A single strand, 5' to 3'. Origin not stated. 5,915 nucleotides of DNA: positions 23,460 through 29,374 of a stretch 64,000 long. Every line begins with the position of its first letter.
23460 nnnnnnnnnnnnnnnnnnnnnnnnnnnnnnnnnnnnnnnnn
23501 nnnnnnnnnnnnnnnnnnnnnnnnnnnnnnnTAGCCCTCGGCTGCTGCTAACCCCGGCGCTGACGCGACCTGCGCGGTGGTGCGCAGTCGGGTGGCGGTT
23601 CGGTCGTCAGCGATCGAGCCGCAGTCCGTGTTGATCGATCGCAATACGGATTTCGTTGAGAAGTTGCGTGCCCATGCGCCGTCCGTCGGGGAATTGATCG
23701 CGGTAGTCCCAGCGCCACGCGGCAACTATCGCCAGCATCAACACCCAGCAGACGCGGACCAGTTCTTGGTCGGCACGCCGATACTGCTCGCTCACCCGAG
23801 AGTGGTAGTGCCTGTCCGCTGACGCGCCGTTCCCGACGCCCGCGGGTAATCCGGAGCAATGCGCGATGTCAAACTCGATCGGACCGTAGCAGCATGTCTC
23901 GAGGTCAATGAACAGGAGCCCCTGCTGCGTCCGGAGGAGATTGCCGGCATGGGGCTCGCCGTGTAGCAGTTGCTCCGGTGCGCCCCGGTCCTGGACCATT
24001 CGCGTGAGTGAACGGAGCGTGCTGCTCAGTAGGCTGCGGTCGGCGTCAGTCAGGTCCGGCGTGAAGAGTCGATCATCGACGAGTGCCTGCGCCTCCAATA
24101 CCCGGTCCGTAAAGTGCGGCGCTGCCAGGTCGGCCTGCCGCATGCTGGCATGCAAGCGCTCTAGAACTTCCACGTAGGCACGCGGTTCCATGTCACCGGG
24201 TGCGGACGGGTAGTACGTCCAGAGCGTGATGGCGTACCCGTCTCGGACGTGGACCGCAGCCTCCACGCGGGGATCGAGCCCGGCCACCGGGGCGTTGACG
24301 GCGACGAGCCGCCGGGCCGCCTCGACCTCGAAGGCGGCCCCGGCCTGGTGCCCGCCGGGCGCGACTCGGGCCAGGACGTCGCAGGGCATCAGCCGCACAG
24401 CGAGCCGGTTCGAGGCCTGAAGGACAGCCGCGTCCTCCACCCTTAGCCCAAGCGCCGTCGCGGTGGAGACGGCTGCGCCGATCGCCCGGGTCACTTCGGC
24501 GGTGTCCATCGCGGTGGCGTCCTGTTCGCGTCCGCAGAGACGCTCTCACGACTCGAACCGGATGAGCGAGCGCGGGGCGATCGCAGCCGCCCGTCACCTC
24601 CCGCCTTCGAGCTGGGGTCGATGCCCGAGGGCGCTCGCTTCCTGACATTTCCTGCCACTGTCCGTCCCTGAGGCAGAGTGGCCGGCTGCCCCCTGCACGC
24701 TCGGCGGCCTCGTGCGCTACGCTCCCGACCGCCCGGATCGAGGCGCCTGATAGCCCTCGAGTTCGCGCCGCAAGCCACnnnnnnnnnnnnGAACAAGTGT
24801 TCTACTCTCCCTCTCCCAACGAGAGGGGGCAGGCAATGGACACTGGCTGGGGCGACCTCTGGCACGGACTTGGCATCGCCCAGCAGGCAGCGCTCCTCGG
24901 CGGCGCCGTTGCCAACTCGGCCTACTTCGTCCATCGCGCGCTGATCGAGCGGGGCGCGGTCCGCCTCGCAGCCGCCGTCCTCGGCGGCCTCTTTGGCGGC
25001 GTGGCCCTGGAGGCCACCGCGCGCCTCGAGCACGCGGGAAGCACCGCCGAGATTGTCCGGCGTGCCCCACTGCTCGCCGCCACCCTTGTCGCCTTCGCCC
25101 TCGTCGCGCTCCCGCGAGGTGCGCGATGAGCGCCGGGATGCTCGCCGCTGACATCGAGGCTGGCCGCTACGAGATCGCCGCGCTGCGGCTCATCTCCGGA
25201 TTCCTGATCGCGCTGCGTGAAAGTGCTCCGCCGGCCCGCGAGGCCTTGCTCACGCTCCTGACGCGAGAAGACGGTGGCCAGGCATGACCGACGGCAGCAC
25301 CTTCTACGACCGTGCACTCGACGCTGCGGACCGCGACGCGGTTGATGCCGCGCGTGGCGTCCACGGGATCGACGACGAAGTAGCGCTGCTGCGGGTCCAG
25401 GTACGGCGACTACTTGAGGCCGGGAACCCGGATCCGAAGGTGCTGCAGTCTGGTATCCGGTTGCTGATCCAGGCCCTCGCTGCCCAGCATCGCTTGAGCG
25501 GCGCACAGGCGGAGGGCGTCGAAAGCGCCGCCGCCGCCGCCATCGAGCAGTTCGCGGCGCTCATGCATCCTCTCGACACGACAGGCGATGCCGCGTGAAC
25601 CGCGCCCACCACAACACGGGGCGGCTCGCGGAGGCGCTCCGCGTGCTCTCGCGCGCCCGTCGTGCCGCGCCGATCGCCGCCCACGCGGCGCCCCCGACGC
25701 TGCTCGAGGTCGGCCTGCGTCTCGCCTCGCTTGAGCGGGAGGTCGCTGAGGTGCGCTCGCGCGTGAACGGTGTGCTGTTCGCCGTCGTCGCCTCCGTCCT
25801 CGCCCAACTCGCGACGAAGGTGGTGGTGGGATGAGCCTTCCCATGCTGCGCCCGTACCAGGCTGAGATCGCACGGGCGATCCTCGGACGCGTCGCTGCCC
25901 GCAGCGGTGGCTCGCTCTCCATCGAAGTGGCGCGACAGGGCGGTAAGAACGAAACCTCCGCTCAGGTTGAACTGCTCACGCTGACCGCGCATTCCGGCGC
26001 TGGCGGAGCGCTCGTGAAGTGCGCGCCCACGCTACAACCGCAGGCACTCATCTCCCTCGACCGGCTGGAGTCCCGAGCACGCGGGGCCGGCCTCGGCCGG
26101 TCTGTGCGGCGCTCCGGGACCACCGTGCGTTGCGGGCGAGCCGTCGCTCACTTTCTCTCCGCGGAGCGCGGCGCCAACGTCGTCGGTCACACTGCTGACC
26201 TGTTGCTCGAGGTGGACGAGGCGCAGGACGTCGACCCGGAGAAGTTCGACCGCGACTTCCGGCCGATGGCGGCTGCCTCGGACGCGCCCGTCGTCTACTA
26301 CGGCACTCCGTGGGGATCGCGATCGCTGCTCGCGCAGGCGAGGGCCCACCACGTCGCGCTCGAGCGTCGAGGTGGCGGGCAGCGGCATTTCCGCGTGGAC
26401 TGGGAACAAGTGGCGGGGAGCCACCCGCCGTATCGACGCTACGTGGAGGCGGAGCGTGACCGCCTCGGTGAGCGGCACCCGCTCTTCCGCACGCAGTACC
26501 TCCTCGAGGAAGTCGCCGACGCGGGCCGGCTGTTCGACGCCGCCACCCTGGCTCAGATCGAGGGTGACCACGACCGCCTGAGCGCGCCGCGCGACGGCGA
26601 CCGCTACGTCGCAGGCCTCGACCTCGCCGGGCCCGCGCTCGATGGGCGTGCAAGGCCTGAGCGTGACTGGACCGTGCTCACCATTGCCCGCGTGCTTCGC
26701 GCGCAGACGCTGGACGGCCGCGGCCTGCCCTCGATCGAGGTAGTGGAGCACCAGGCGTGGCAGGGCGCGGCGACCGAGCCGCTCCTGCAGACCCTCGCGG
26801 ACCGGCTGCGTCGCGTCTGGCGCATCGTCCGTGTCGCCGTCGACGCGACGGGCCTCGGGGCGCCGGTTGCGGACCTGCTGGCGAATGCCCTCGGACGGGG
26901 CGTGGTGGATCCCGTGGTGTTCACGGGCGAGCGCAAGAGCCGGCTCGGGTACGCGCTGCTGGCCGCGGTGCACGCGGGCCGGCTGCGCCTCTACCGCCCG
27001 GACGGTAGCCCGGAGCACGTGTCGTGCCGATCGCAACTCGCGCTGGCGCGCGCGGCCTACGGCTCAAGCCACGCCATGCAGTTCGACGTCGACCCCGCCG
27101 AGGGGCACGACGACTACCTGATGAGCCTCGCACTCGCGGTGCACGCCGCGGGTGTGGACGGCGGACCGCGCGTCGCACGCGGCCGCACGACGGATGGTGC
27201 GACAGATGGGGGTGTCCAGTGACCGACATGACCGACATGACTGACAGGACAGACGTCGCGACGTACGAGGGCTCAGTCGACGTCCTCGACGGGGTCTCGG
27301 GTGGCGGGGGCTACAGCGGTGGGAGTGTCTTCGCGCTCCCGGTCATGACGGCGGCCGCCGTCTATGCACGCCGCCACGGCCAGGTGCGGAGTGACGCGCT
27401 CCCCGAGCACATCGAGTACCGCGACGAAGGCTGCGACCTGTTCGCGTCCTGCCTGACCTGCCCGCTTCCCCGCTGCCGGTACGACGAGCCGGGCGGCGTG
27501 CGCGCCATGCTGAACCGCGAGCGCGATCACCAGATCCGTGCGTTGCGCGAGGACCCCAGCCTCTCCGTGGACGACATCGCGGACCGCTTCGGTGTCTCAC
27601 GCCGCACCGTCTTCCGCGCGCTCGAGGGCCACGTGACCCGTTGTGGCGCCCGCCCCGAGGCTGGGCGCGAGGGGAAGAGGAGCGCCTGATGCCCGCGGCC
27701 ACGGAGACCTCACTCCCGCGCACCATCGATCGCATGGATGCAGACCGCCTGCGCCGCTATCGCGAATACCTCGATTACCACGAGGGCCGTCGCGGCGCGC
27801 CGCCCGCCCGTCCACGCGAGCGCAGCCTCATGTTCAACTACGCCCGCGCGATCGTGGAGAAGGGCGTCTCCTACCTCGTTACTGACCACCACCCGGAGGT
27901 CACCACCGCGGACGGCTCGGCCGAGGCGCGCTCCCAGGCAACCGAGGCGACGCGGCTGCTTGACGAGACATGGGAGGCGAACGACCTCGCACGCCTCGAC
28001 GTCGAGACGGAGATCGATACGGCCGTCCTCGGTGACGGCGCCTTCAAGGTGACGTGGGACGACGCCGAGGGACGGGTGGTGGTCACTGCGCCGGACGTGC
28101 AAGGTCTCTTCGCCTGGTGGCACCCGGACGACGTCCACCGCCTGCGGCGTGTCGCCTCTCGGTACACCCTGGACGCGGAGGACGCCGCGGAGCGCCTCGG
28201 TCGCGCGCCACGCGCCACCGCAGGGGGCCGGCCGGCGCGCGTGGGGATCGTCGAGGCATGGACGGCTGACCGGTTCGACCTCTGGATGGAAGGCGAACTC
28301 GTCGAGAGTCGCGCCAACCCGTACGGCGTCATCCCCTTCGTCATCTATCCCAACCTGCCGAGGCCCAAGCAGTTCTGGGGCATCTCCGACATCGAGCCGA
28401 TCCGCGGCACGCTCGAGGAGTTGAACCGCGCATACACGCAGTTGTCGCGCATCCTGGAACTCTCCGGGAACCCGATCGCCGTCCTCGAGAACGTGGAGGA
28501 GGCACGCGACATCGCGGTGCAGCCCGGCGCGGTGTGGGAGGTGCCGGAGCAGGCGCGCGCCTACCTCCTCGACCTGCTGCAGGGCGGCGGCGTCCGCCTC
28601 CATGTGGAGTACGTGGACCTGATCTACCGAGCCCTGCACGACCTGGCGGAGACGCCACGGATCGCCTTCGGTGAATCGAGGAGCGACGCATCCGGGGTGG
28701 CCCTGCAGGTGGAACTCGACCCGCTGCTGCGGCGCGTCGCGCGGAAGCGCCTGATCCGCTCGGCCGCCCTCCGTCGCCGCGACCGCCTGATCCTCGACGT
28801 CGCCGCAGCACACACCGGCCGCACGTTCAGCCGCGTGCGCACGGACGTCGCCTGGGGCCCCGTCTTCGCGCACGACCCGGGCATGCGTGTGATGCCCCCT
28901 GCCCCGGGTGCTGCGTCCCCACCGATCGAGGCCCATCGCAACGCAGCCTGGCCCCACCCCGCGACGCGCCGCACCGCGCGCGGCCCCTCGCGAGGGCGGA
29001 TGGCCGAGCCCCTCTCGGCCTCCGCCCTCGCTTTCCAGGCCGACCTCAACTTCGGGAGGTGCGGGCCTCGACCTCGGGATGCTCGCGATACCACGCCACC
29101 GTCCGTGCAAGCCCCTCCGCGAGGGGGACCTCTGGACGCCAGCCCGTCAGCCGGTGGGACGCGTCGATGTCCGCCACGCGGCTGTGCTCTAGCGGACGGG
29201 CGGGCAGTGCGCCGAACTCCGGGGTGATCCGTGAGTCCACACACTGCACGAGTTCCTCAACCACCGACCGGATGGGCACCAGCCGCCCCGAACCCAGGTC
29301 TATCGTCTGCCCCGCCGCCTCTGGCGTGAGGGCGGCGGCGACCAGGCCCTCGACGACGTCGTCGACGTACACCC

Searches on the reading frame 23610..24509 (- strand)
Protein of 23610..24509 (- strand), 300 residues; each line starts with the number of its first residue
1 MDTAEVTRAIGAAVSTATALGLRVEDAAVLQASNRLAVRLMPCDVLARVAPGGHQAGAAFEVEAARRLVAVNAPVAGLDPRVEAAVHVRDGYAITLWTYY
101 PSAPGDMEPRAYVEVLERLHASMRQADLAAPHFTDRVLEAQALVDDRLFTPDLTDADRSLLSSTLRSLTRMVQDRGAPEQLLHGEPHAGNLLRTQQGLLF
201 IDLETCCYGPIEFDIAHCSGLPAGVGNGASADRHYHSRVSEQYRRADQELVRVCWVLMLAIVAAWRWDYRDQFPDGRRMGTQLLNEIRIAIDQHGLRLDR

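Call 28: search_protein_families(library=pfam, max_evalue=0.01, proteins=[window:23610-24509:-])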
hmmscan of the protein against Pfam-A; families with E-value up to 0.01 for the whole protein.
window:23610-24509:- (300 aa): 1 family
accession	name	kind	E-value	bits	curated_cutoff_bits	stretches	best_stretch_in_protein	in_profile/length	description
PF01636.29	APH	-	4.7e-14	53.2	23.2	1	45-219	23-210/239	Phosphotransferase enzyme family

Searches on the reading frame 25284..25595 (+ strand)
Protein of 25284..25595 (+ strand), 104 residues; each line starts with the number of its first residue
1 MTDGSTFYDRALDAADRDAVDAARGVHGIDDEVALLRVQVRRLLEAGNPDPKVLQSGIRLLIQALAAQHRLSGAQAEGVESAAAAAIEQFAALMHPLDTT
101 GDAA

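Call 28: search_protein_families(library=pfam, max_evalue=0.01, proteins=[window:25284-25595:+])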
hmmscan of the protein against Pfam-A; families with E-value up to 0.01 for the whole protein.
window:25284-25595:+ (104 aa): 0 families

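Call 70: search_protein_families(library=phrogs, max_evalue=0.01, proteins=[window:25284-25595:+])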
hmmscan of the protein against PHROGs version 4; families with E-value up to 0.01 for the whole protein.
window:25284-25595:+ (104 aa): 1 family
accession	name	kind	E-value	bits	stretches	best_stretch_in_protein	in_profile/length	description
phrog_28942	-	unknown function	0.0011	18.8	1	4-91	348-437/468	-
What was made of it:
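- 25284..25598 (+): 104-aa protein; small-terminase candidate by position only. No informative family hit (calls 28, 70).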

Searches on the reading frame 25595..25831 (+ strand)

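Call 28: search_protein_families(library=pfam, max_evalue=0.01, proteins=[window:25595-25831:+])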
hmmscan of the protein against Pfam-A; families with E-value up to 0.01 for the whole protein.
window:25595-25831:+ (79 aa): 0 families

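Call 70: search_protein_families(library=phrogs, max_evalue=0.01, proteins=[window:25595-25831:+])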
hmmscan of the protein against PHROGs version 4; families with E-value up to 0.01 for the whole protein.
window:25595-25831:+ (79 aa): 1 family
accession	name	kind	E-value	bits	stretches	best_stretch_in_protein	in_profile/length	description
phrog_9511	-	unknown function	0.0033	18.8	1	28-76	21-69/91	-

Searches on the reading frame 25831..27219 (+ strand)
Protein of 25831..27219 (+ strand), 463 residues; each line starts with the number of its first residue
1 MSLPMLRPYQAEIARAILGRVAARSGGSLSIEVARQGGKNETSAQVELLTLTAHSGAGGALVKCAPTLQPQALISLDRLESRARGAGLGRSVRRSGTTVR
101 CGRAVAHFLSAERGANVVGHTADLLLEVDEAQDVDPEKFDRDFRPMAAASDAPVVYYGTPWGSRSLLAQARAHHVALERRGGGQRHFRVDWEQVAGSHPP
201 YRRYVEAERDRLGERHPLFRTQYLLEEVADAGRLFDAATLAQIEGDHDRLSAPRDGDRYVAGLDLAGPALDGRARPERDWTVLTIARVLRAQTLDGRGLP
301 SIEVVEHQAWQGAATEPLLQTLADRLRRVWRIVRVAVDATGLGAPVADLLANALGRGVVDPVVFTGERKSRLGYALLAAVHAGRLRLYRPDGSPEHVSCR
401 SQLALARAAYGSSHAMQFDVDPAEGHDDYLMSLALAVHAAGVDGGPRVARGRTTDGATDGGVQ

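Call 28: search_protein_families(library=pfam, max_evalue=0.01, proteins=[window:25831-27219:+])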
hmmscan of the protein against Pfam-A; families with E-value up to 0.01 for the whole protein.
window:25831-27219:+ (463 aa): 0 families

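Call 69: search_solved_structures(query=window:25831-27219:+, max_evalue=1)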
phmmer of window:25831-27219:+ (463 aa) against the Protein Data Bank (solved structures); distinct sequences matched with E-value up to 1: 5.
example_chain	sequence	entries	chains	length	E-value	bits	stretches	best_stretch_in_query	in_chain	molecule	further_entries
8fre_A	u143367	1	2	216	0.0028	20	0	28-80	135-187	RBL4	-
3b5m_A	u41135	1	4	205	0.28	13.4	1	319-407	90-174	Uncharacterized protein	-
6ef1_J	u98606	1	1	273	0.7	12.1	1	118-176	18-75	26S proteasome regulatory subunit 8 homolog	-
6ef0_J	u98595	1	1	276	0.71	12.1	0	118-176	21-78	26S proteasome regulatory subunit 8 homolog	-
6ef2_J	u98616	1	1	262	0.74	12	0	119-176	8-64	26S proteasome regulatory subunit 8 homolog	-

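Call 70: search_protein_families(library=phrogs, max_evalue=0.01, proteins=[window:25831-27219:+])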
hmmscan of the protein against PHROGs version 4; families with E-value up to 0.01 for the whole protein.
window:25831-27219:+ (463 aa): 5 families
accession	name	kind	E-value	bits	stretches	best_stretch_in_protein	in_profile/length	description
phrog_7579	-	head and packaging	8.7e-12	45.8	1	31-239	22-225/239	terminase large subunit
phrog_38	-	head and packaging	3.5e-06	27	1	113-441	394-704/760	terminase large subunit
phrog_5909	-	head and packaging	7.8e-06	26.2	1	304-445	138-273/285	terminase large subunit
phrog_9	-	head and packaging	0.00034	20.6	1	6-266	202-489/812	terminase large subunit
phrog_5713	-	head and packaging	0.0023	18.9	1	325-442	15-127/143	terminase large subunit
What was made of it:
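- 25831..27222 (+): Large terminase, 463 aa. Five PHROG TerL families, best 8.7e-12 (call 70).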

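Call 76: find_related_loci(query=window:25831-27219:+, collection=metagenome_contigs, flank=8000)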
Query window:25831-27219:+ (463 aa) in metagenome_contigs; peptide patterns used: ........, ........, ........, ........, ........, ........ (x = any residue, [..] = any of these).
110 stretches matched a pattern; 14 encode a relative of the query (tblastn E <= 1e-3); 14 distinct loci.
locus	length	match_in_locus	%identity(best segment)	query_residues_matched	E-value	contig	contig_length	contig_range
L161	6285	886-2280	81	1-463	0e+0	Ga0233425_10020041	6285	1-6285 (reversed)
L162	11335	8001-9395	69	3-459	0e+0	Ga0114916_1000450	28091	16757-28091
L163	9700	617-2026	67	2-454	0e+0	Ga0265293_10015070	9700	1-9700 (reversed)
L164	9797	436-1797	70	3-451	0e+0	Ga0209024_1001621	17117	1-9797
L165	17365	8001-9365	70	3-451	0e+0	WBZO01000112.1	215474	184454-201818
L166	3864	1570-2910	70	3-452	0e+0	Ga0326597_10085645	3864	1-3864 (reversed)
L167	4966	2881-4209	65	3-452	2e-179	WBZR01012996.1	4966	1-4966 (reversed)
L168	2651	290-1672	56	1-456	1e-145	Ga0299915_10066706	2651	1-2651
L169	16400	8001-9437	53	6-459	2e-131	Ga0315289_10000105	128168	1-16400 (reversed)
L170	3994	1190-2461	47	6-440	1e-93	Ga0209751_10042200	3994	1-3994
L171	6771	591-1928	39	6-440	2e-91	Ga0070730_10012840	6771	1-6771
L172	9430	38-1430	52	3-454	2e-116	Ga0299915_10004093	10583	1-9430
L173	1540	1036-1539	65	2-169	6e-66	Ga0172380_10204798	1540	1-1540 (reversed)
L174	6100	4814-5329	45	6-162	1e-36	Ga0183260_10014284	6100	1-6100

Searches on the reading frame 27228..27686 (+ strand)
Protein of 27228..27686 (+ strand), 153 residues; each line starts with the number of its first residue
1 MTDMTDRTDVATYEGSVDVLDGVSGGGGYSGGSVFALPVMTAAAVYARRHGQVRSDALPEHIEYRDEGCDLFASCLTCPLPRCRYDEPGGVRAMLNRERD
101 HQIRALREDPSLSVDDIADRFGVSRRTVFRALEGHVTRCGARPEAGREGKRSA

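Call 70: search_protein_families(library=phrogs, max_evalue=0.01, proteins=[window:27228-27686:+])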
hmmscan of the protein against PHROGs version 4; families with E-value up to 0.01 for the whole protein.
window:27228-27686:+ (153 aa): 3 families
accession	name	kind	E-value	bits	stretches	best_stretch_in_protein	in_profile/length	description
phrog_836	-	transcription regulation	0.00029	22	1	93-135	79-120/133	late transcriptional activator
phrog_664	-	DNA, RNA and nucleotide metabolism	0.0017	19.3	1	82-135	69-124/210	DNA binding protein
phrog_13105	-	unknown function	0.0022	18.6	1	103-133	11-41/239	-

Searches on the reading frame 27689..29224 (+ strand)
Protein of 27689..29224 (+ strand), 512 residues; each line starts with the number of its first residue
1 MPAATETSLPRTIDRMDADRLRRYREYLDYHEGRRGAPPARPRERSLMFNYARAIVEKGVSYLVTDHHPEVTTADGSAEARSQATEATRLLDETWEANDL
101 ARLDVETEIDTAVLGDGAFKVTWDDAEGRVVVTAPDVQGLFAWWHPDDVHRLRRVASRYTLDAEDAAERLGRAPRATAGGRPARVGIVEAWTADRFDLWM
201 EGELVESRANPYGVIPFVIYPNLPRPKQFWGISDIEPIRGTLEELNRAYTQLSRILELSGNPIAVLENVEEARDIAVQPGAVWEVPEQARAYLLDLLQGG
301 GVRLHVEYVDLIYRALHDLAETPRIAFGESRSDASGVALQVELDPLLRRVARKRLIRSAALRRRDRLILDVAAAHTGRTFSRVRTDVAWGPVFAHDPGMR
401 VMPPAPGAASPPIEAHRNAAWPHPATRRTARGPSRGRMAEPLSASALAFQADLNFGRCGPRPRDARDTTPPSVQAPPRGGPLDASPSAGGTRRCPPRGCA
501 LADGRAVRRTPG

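Call 28: search_protein_families(library=pfam, max_evalue=0.01, proteins=[window:27689-29224:+])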
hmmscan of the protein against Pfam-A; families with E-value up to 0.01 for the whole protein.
window:27689-29224:+ (512 aa): 1 family
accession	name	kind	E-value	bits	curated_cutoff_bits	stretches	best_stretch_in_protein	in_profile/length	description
PF05133.19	SPP1_portal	-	2.2e-14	53.7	25.5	1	18-374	9-347/416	Phage portal protein, SPP1 Gp6-like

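Call 70: search_protein_families(library=phrogs, max_evalue=0.01, proteins=[window:27689-29224:+])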
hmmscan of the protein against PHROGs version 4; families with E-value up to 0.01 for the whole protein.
window:27689-29224:+ (512 aa): 5 families
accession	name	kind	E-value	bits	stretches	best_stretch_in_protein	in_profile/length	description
phrog_64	-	head and packaging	8.4e-23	81.6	1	11-371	80-427/547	portal protein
phrog_104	-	head and packaging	1.6e-15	57.8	1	18-396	52-426/550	portal protein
phrog_533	-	head and packaging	3.6e-06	26.8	0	19-130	30-139/495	portal protein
phrog_332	-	connector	6.2e-06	25.8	1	206-288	253-335/560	head-tail adaptor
phrog_1216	-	head and packaging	0.0032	17.1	1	199-239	323-365/714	portal protein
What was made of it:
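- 27689..29227 (+): Portal protein, SPP1 gp6 type. PF05133 2.2e-14 (call 28). phrog_64 8.4e-23 (call 70).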
